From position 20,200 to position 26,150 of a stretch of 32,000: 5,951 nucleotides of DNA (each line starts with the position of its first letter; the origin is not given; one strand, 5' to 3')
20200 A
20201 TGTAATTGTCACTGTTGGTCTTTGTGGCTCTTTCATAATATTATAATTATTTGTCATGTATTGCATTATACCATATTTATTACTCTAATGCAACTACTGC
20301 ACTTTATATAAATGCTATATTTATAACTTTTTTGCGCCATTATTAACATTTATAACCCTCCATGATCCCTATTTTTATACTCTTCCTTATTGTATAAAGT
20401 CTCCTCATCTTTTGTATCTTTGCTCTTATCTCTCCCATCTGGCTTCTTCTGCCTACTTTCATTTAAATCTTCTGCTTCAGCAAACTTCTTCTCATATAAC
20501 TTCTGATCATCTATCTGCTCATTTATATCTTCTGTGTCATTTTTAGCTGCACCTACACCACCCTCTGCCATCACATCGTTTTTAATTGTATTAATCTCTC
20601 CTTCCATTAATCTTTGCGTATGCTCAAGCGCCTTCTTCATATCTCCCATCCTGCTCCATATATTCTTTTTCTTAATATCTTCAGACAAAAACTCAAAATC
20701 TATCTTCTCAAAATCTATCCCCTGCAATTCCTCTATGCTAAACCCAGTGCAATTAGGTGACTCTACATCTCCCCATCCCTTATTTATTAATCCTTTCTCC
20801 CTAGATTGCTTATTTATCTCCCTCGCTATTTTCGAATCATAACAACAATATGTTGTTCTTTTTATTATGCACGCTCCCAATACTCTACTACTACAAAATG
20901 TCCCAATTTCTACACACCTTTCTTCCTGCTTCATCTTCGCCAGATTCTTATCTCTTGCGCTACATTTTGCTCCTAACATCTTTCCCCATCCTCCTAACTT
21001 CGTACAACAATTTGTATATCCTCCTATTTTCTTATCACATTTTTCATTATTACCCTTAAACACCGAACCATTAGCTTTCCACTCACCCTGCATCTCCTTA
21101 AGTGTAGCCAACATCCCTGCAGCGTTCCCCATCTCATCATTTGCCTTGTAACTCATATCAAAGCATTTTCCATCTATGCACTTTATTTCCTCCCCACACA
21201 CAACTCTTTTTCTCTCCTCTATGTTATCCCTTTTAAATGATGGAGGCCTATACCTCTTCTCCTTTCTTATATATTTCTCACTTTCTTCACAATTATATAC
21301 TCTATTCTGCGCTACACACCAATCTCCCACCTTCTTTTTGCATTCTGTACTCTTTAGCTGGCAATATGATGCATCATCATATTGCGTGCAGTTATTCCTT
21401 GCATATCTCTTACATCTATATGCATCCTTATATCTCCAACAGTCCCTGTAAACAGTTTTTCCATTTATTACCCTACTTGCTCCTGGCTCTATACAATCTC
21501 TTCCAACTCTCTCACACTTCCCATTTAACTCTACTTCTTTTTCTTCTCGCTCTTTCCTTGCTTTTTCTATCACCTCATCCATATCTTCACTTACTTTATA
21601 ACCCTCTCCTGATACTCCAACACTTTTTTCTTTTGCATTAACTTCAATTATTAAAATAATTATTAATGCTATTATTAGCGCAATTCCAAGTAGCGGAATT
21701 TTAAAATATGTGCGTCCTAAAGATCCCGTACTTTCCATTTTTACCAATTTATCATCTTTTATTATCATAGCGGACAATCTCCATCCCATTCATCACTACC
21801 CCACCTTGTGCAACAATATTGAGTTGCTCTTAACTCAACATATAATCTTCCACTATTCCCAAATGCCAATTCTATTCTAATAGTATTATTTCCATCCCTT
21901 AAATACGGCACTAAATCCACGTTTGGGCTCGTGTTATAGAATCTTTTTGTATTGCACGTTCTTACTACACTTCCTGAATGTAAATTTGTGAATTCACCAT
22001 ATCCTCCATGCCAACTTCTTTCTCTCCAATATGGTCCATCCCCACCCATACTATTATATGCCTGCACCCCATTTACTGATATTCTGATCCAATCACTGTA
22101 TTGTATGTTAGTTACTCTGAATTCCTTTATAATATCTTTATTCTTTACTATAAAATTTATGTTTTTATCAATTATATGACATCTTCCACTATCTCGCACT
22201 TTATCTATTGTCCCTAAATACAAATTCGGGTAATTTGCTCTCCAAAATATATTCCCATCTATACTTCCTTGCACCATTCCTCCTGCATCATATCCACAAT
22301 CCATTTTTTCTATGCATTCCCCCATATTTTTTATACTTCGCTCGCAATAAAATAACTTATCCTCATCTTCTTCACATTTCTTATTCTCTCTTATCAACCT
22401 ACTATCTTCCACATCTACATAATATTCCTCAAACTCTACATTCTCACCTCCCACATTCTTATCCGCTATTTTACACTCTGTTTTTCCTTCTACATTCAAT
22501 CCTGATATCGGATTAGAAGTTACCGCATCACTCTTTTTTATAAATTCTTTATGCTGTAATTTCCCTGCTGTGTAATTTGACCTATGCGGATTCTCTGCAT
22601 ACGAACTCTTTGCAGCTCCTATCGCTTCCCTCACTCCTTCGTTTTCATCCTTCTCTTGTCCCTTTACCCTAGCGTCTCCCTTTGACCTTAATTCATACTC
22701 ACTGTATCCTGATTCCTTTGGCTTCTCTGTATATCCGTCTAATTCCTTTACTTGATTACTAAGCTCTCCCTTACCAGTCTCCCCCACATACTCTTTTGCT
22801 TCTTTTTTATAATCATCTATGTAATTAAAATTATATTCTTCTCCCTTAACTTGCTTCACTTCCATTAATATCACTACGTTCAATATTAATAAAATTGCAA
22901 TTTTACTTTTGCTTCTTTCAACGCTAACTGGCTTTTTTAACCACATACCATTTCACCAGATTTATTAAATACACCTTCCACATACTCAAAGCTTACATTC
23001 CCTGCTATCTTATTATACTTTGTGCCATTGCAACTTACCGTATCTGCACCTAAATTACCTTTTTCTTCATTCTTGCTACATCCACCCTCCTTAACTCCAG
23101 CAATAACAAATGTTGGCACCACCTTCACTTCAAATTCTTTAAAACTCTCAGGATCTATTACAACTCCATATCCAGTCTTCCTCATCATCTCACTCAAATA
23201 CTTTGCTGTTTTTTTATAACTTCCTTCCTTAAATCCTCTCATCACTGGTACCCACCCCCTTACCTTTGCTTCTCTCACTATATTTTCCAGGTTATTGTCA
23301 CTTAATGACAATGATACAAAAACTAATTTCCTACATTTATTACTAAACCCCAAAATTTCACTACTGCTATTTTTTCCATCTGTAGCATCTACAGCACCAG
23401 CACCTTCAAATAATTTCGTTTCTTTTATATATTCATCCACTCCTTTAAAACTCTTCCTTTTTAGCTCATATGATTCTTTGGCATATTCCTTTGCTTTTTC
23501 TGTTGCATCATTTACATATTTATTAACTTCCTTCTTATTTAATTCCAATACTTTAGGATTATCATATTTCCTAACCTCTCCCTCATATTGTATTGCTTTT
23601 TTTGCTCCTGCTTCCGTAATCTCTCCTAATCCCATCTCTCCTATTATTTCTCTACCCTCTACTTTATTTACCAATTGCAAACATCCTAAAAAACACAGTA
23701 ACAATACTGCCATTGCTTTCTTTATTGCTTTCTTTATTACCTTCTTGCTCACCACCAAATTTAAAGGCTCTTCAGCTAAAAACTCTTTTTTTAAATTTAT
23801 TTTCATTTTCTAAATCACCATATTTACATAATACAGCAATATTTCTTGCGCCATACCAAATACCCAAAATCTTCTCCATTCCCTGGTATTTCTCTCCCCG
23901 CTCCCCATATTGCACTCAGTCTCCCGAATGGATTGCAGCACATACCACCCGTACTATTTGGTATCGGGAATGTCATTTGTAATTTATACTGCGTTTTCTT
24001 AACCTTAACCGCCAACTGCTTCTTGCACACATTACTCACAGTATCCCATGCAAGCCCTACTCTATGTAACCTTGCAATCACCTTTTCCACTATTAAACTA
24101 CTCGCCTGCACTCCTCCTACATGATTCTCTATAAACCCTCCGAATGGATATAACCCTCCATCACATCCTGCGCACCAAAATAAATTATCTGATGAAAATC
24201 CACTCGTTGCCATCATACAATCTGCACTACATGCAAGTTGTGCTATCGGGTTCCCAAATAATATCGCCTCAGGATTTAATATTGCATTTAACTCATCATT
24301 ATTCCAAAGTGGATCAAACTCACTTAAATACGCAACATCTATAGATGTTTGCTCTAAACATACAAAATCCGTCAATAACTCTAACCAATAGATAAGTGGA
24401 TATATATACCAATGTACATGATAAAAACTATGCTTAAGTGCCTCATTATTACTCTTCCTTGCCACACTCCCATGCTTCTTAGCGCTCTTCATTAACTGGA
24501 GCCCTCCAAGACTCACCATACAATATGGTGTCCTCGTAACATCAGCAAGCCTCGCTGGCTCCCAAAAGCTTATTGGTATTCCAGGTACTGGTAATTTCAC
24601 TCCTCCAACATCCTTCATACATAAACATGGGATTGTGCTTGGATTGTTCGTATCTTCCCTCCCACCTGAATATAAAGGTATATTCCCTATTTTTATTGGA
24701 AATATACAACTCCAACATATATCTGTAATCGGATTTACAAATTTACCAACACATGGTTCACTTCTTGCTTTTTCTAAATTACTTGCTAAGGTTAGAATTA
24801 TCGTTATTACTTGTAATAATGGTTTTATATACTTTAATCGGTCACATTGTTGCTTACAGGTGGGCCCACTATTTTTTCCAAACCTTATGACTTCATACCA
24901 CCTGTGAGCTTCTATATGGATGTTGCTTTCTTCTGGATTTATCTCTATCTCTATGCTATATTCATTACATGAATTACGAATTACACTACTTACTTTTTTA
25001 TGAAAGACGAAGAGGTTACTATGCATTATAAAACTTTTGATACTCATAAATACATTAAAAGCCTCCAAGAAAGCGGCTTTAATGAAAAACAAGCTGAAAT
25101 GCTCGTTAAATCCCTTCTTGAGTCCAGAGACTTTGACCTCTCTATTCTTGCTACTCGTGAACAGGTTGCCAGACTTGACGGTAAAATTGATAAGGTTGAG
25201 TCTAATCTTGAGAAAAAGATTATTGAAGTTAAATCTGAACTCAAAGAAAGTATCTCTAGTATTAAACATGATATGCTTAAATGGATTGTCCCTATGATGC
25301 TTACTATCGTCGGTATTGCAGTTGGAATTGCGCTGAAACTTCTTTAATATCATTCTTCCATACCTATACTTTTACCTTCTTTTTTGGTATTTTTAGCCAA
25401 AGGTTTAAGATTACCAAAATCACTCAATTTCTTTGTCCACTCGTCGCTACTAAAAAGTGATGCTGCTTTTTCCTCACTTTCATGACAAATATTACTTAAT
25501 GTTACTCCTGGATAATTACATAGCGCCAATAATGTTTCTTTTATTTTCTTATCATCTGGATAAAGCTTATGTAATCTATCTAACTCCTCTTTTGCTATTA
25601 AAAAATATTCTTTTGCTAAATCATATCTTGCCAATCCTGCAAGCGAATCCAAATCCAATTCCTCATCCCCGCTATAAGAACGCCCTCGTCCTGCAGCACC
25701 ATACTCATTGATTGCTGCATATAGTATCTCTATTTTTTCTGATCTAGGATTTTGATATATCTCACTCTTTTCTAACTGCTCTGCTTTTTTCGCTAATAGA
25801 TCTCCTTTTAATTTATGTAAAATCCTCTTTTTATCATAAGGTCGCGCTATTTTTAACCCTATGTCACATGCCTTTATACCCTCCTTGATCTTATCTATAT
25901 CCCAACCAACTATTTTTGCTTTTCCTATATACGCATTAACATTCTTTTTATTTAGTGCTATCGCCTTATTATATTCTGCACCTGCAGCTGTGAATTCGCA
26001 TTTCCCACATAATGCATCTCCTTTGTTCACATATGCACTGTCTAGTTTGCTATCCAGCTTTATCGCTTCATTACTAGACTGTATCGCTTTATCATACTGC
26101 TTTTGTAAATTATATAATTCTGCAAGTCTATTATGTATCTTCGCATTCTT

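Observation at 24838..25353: traU has no start codon of its own: its frame runs antisense through a complete DUF1640-like gene to an ATGA-coupled ATG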

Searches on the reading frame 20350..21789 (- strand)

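Call 5: search_protein_families(library=pfam, proteins=[window:20350-21789:-], max_evalue=0.01)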
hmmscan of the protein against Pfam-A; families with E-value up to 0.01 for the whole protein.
window:20350-21789:- (479 aa): 1 family
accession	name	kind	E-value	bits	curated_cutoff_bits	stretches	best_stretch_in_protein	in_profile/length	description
PF06986.16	F_T4SS_TraN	-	2.8e-55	188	23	1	92-351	1-240/240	F-type Type IV secretion system, TraN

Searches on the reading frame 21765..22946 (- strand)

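Call 5: search_protein_families(library=pfam, proteins=[window:21765-22946:-], max_evalue=0.01)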
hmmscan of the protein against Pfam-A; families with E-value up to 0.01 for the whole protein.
window:21765-22946:- (393 aa): 0 families

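Call 70: search_protein_families(library=ncbifam, proteins=[window:21765-22946:-], max_evalue=0.01)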
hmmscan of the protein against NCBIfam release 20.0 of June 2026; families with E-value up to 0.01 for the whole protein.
window:21765-22946:- (393 aa): 1 family
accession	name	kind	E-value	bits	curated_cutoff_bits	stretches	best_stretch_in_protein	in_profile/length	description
NF011458.0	PRK14876.1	equivalog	5.2e-05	21.3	603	1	200-354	214-352/931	conjugal transfer mating pair stabilization protein TraN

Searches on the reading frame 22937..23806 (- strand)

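Call 5: search_protein_families(library=pfam, proteins=[window:22937-23806:-], max_evalue=0.01)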
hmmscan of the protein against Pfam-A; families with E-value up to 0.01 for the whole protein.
window:22937-23806:- (289 aa): 1 family
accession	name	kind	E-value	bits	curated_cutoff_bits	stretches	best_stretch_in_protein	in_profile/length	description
PF09673.15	TrbC_Ftype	-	1.3e-21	77.1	24.2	1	162-275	1-106/111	Type-F conjugative transfer system pilin assembly protein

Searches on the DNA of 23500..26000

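Call 66: search_rna_families(source=window, start=23500, end=26000, threshold=evalue, max_evalue=1)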
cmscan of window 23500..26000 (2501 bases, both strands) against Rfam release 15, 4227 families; matches with E-value up to 1: 0.
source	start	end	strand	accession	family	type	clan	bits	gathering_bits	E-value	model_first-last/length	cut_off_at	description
